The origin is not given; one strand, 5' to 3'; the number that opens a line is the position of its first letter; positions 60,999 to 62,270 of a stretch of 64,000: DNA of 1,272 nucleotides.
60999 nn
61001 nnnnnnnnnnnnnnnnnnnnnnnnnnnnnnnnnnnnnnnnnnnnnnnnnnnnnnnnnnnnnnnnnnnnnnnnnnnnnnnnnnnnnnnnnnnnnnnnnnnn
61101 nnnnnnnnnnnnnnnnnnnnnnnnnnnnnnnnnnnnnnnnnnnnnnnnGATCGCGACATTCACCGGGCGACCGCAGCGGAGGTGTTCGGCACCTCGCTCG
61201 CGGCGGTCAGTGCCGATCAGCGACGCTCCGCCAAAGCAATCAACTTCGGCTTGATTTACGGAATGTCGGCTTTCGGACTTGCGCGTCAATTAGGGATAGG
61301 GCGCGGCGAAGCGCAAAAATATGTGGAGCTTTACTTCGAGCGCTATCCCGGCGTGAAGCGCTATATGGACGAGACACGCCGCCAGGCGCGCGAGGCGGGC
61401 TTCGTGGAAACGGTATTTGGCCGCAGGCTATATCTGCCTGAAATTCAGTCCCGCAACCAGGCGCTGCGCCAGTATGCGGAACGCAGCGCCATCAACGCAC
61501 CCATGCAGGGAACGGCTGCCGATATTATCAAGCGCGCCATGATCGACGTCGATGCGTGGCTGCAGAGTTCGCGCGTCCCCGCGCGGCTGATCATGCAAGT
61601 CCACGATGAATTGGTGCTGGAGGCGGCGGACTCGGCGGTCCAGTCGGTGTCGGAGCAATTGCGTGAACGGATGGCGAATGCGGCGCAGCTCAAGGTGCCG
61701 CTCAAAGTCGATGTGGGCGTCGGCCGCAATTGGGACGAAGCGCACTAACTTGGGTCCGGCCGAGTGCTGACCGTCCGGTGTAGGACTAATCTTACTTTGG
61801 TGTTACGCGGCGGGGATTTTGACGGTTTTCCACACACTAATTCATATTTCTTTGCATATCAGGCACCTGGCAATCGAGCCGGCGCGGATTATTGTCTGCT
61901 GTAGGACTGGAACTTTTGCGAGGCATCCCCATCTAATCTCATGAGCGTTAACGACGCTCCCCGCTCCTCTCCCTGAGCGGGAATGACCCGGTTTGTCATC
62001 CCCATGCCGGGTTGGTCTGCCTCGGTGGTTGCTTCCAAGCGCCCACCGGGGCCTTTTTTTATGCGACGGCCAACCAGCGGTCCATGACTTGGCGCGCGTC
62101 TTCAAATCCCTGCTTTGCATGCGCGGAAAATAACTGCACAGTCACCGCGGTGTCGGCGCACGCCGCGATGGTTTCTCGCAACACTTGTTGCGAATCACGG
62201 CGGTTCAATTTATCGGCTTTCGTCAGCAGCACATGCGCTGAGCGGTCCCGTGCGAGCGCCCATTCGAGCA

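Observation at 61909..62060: Predicted sigma-E-dependent sRNA at the polA-engB locus, positional analogue of Spot 42 / ErsA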

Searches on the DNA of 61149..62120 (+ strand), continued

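Call 35: search_with_rna_model(model_id=R1, sources=[L078, L028, L079, L080, L147, L069], max_evalue=1, show_alignments=6)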
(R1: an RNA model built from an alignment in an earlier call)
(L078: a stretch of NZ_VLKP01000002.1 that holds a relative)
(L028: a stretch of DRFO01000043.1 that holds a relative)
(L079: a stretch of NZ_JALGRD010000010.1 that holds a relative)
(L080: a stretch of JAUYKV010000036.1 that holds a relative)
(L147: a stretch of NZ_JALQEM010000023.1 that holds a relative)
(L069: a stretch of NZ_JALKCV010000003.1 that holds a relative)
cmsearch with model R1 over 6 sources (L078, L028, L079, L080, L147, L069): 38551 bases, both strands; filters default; matches with E-value up to 1: 6.
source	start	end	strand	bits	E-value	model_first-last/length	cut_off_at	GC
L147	2230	2329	-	37.9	5.5e-08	1-119/119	no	0.63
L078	3711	3833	+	30.9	2.7e-06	1-119/119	no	0.69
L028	3686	3823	+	24.6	9.5e-05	1-119/119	no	0.51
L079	3684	3813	+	21.1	0.00064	1-119/119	no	0.52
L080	3743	3874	+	19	0.0021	1-119/119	no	0.53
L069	3942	4060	+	16.5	0.0088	1-119/119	no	0.55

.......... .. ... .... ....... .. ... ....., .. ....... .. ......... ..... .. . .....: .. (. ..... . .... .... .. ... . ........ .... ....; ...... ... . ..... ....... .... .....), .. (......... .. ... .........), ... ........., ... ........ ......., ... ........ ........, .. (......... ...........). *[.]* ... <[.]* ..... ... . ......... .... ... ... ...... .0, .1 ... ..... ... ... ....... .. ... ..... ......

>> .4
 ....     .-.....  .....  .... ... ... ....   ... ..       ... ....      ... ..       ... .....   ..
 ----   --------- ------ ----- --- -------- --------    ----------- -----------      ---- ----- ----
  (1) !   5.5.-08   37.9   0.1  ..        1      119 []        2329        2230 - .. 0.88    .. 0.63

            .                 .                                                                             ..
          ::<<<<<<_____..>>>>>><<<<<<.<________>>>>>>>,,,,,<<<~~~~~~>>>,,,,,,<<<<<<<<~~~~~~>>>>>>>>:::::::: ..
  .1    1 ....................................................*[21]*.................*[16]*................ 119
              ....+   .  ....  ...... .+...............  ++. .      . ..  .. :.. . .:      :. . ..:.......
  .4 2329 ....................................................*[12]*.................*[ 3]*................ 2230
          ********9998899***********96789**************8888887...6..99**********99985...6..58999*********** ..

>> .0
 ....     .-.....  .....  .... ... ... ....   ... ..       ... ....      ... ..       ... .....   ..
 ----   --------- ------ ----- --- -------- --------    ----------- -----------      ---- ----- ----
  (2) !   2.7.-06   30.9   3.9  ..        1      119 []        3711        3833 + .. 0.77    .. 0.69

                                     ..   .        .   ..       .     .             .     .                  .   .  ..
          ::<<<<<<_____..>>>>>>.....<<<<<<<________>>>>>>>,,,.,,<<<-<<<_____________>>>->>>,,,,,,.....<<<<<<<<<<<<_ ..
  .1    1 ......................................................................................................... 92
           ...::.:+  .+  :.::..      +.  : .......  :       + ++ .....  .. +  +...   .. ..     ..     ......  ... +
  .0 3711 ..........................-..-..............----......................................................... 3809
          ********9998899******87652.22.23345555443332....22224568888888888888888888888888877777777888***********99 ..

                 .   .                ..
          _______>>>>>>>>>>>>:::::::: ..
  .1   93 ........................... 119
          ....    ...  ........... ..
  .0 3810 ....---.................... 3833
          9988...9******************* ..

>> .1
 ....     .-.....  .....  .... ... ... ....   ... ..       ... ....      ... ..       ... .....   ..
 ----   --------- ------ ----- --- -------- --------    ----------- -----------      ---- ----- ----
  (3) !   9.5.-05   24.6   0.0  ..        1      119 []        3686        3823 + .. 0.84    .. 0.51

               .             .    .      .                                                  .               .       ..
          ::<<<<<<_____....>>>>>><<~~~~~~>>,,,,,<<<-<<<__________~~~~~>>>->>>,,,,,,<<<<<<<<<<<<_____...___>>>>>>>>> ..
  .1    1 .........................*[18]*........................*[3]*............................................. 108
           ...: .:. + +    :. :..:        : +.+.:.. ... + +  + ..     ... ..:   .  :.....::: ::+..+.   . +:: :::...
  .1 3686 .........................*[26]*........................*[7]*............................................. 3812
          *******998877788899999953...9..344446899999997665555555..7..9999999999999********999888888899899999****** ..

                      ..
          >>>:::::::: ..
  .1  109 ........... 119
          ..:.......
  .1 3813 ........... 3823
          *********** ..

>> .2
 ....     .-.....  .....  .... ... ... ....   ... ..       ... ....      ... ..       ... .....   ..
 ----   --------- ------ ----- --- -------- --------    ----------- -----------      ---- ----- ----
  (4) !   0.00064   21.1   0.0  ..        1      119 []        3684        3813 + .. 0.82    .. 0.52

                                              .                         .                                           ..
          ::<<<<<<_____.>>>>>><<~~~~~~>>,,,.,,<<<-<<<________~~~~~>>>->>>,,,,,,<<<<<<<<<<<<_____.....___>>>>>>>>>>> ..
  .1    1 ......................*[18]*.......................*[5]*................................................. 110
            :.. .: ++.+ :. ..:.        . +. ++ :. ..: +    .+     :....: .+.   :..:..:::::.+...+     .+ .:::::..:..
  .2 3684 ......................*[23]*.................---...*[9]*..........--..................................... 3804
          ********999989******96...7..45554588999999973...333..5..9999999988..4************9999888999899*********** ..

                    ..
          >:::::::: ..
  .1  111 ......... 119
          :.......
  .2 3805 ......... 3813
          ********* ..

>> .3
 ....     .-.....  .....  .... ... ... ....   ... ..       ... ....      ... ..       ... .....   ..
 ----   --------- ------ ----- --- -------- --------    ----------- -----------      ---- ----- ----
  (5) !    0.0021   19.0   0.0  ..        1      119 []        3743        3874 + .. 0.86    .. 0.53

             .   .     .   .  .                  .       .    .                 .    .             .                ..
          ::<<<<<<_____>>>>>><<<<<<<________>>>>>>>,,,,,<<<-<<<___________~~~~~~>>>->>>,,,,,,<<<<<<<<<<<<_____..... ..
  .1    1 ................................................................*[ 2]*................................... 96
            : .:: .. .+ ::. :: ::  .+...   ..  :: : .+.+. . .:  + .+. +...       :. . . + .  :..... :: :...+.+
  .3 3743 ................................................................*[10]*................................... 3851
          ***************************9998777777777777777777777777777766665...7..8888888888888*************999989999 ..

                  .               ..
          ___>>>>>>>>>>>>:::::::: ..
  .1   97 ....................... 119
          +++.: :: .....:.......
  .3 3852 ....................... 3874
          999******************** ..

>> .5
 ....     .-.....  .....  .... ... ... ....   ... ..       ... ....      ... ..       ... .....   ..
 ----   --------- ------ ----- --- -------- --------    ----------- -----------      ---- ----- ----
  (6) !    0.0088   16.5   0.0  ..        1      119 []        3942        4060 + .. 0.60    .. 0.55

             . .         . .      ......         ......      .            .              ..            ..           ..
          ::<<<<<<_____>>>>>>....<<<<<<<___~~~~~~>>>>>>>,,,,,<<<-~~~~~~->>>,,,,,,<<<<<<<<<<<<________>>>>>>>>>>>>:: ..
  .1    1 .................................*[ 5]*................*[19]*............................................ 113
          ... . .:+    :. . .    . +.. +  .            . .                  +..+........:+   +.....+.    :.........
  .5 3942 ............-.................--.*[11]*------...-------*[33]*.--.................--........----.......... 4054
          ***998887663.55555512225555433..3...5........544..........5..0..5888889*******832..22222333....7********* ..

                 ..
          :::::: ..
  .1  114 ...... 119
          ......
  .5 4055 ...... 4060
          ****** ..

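Call 43: search_rna_families(sources=[L202, L203, L204, L207, L209, L210, L211, L212, L215, L218, L229, L232, L236, L237, L239, L243, L244, L252, L253, L256], threshold=gathering)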
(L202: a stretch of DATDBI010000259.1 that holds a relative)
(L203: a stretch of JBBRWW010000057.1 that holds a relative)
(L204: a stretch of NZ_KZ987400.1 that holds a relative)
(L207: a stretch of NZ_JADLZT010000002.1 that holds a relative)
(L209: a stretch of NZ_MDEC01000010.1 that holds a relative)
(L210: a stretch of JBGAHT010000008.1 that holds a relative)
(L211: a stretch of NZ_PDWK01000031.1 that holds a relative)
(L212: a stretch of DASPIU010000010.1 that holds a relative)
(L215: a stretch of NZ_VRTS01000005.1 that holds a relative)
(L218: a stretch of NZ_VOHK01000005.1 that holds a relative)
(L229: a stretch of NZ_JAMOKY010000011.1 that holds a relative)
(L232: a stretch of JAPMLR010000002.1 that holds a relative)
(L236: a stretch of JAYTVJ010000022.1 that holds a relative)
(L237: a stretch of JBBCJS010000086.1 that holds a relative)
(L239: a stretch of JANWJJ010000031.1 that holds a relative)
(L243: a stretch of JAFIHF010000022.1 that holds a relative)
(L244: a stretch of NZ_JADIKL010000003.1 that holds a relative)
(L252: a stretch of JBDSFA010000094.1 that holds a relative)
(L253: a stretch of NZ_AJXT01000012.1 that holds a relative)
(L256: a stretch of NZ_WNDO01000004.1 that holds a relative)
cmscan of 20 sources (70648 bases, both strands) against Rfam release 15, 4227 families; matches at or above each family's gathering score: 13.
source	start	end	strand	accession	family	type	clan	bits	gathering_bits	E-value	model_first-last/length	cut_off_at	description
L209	2268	2382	+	RF02232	sX13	Gene; sRNA;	-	140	50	4.3e-27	1-115/115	no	Xanthomonadaceae sRNA sX13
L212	2263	2377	+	RF02232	sX13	Gene; sRNA;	-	128.6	50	1.8e-24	1-115/115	no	Xanthomonadaceae sRNA sX13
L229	2244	2357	+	RF02232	sX13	Gene; sRNA;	-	123.6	50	2.6e-23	1-115/115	no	Xanthomonadaceae sRNA sX13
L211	2237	2354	+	RF02232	sX13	Gene; sRNA;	-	107.5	50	1.3e-19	1-115/115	no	Xanthomonadaceae sRNA sX13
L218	2344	2455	+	RF02232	sX13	Gene; sRNA;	-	91.1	50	8e-16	1-115/115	no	Xanthomonadaceae sRNA sX13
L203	2233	2346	+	RF02232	sX13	Gene; sRNA;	-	74.8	50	4.7e-12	1-115/115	no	Xanthomonadaceae sRNA sX13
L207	2269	2378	+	RF02232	sX13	Gene; sRNA;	-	74.4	50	5.7e-12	1-115/115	no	Xanthomonadaceae sRNA sX13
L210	2198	2306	+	RF02232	sX13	Gene; sRNA;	-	71.3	50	3e-11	1-115/115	no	Xanthomonadaceae sRNA sX13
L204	2221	2332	+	RF02232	sX13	Gene; sRNA;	-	66.7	50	3.5e-10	1-115/115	no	Xanthomonadaceae sRNA sX13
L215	2299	2418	+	RF02232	sX13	Gene; sRNA;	-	61.3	50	6.1e-09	1-115/115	no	Xanthomonadaceae sRNA sX13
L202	2315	2425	+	RF02232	sX13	Gene; sRNA;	-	57.9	50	3.7e-08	1-115/115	no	Xanthomonadaceae sRNA sX13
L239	2219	2332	+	RF02232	sX13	Gene; sRNA;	-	57.2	50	5.4e-08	1-115/115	no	Xanthomonadaceae sRNA sX13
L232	2393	2512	+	RF02232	sX13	Gene; sRNA;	-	50.8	50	1.6e-06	1-115/115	no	Xanthomonadaceae sRNA sX13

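Call 44: search_with_rna_model(model_id=R1, sources=[L202, L203, L204, L205, L206, L207, L208, L209, L210, L211, L212, L213, L214, L215, L216, L217, L218, L219, L221, L223, L224, L226, L227, L229, L230, L232, L233, L234, L235, L236, L237, L238, L239, L242, L243, L244, L246, L247, L248, L249, L252, L253, L254, L256, L257, L258, L261, L265, L271, L272, L276, L277], max_evalue=1)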
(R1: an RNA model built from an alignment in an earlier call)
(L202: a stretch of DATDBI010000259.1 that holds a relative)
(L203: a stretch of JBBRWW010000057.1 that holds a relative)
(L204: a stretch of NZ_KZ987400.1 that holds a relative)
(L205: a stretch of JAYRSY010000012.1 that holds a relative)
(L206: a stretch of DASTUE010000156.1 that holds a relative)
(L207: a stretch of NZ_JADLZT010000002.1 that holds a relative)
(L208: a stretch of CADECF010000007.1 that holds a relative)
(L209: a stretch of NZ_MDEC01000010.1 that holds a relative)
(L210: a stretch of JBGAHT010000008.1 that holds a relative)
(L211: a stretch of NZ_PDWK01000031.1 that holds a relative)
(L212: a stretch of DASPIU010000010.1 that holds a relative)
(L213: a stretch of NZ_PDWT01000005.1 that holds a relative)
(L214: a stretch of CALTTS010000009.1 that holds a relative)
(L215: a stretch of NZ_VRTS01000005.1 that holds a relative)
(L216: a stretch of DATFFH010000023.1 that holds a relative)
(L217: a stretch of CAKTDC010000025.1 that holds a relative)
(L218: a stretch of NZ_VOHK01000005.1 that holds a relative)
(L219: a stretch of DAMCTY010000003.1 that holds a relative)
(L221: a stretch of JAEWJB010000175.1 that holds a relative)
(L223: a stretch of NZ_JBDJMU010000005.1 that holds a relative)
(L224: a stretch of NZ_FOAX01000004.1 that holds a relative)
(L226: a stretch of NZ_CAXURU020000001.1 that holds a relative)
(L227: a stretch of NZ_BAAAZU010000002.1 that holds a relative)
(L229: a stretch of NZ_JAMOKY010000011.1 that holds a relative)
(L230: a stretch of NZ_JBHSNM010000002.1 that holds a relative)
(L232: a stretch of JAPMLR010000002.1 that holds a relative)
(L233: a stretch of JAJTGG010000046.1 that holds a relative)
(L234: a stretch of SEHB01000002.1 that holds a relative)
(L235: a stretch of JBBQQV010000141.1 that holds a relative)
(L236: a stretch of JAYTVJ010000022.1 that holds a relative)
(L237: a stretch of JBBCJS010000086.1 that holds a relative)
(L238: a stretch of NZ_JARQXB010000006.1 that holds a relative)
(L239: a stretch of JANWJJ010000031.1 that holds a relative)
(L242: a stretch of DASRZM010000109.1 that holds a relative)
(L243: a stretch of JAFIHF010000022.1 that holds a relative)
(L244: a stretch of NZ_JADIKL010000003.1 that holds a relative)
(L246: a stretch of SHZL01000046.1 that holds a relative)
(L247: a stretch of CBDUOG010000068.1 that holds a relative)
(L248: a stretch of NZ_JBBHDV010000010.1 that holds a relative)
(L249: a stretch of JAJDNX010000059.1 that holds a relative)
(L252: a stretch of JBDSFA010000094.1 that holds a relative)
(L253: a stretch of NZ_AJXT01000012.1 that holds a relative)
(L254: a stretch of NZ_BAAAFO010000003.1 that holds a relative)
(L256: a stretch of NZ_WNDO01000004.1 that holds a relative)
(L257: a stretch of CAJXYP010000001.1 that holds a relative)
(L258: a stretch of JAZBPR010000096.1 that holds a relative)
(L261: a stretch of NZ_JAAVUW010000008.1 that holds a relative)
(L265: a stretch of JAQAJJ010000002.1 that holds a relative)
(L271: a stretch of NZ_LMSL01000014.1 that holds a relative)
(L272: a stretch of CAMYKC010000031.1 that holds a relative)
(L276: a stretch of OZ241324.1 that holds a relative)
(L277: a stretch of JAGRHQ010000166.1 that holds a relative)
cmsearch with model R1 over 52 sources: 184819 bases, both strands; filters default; matches with E-value up to 1: 46.
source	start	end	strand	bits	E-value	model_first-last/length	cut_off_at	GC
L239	2207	2334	+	60.1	1e-12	1-119/119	no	0.61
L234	2201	2324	+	55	1.8e-11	1-119/119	no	0.69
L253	2184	2310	+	53.3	4.8e-11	1-119/119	no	0.69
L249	2416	2532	+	49.7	3.5e-10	1-119/119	no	0.59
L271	2358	2489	+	48.9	5.6e-10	1-119/119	no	0.66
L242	2239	2365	+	47.3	1.4e-09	1-119/119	no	0.67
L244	2191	2318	+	43.4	1.2e-08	1-119/119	no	0.68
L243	2266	2393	+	40.9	4.8e-08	1-119/119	no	0.68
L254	2211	2340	+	39.7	9.5e-08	1-119/119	no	0.68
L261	2259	2393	+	38.5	1.8e-07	1-119/119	no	0.66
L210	2187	2308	+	38.2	2.3e-07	1-119/119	no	0.66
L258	2181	2300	+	38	2.4e-07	1-119/119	no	0.57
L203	2222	2347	+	38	2.5e-07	1-119/119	no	0.67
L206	1980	2102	+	36.7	5.2e-07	1-119/119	no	0.67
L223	2256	2382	+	36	7.4e-07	1-119/119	no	0.63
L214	2222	2354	+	33.6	3e-06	1-119/119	no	0.67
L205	2395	2515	+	32.7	4.8e-06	1-119/119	no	0.64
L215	2288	2420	+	32.6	5e-06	1-119/119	no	0.68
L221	2254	2381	+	32.4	5.6e-06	1-119/119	no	0.64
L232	2382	2514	+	32.4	5.8e-06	1-119/119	no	0.7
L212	2252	2379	+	32.3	5.8e-06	1-119/119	no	0.62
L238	2254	2381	+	31.6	8.7e-06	1-119/119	no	0.64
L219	2261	2387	+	31.5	9.5e-06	1-119/119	no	0.68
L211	2226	2356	+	30.8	1.4e-05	1-119/119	no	0.68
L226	2270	2399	+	30.8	1.4e-05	1-119/119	no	0.67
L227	2212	2337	+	29.9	2.4e-05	1-119/119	no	0.66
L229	2234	2359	+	29.8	2.4e-05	1-119/119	no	0.66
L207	2258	2380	+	29.8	2.4e-05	1-119/119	no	0.69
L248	2374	2506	+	29.8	2.5e-05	1-119/119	no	0.71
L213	2273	2398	+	29.6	2.7e-05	1-119/119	no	0.63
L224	2522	2656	+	29.5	2.8e-05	1-119/119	no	0.69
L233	2179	2301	+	29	3.9e-05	1-119/119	no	0.54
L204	2210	2334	+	28.9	4.1e-05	1-119/119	no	0.68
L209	2257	2384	+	28.5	5.2e-05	1-119/119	no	0.63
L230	2327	2450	+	27.7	7.8e-05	1-119/119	no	0.69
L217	2359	2483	+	27.7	7.9e-05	1-119/119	no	0.68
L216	2306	2428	+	27.5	8.7e-05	1-119/119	no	0.67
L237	2336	2465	+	26.8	0.00013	1-119/119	no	0.72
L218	2333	2457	+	25.5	0.00028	1-119/119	no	0.65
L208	2370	2491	+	25.3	0.0003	1-119/119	no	0.65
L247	2211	2322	+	24.6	0.00044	1-119/119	no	0.58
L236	2189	2315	+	21.7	0.0022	1-119/119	no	0.52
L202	2304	2425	+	17.1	0.03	1-116/119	3'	0.72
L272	1798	1881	-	11.7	0.62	1-119/119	no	0.68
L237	3362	3463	+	11.4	0.71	1-119/119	no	0.64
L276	1334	1457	-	11.2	0.8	1-119/119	no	0.68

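Call 46: search_rna_families(sources=[L239, L253, L234, L249, L258, L271, L011, L004, L043, L052, L147, L085], threshold=evalue, max_evalue=0.01)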
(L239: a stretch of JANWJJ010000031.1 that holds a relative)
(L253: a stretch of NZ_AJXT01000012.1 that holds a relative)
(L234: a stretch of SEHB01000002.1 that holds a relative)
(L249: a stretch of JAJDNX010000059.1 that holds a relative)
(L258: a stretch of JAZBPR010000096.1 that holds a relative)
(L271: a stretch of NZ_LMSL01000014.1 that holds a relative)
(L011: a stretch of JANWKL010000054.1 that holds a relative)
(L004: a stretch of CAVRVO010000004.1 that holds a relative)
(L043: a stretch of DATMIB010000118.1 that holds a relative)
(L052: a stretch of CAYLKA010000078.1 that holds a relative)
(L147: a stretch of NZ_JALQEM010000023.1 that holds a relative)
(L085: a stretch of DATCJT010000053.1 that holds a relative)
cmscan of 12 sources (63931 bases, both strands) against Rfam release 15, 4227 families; matches with E-value up to 0.01: 13.
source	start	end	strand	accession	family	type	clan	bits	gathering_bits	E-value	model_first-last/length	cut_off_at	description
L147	2229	2310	-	RF02837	anti-hemB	Gene; sRNA;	-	79.8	49.5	4.3e-17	1-81/81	no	Burkholderia RNA 7 (anti-hemB)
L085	4033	4121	-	RF02837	anti-hemB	Gene; sRNA;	-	59.8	49.5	1.9e-11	1-81/81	no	Burkholderia RNA 7 (anti-hemB)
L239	2219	2332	+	RF02232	sX13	Gene; sRNA;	-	57.2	50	4.9e-08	1-115/115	no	Xanthomonadaceae sRNA sX13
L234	2213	2322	+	RF02232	sX13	Gene; sRNA;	-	53.3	50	3.9e-07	1-115/115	no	Xanthomonadaceae sRNA sX13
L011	4568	4667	+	RF02837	anti-hemB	Gene; sRNA;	-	51.9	49.5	3.2e-09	1-81/81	no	Burkholderia RNA 7 (anti-hemB)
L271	2370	2487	+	RF02232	sX13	Gene; sRNA;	-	48.6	50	4.6e-06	1-115/115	no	Xanthomonadaceae sRNA sX13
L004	4405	4506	+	RF02837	anti-hemB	Gene; sRNA;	-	48.3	49.5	3.4e-08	1-81/81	no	Burkholderia RNA 7 (anti-hemB)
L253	2196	2308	+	RF02232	sX13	Gene; sRNA;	-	43.5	50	6.8e-05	1-115/115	no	Xanthomonadaceae sRNA sX13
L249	2431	2532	+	RF02837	anti-hemB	Gene; sRNA;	-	42.6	49.5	1.3e-06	1-81/81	no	Burkholderia RNA 7 (anti-hemB)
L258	2191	2300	+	RF02344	ar14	Gene; sRNA;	-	38.7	58.8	0.0012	1-123/123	no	Alphaproteobacterial ar14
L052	3689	3792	+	RF01719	Pseudomon-1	Gene; sRNA;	-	34.3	50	0.0063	1-116/116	no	Pseudomon-1/ErsA RNA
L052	3681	3784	+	RF02837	anti-hemB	Gene; sRNA;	-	32.8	49.5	0.00081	1-81/81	no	Burkholderia RNA 7 (anti-hemB)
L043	5869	5972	+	RF02837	anti-hemB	Gene; sRNA;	-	31.7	49.5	0.0017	1-81/81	no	Burkholderia RNA 7 (anti-hemB)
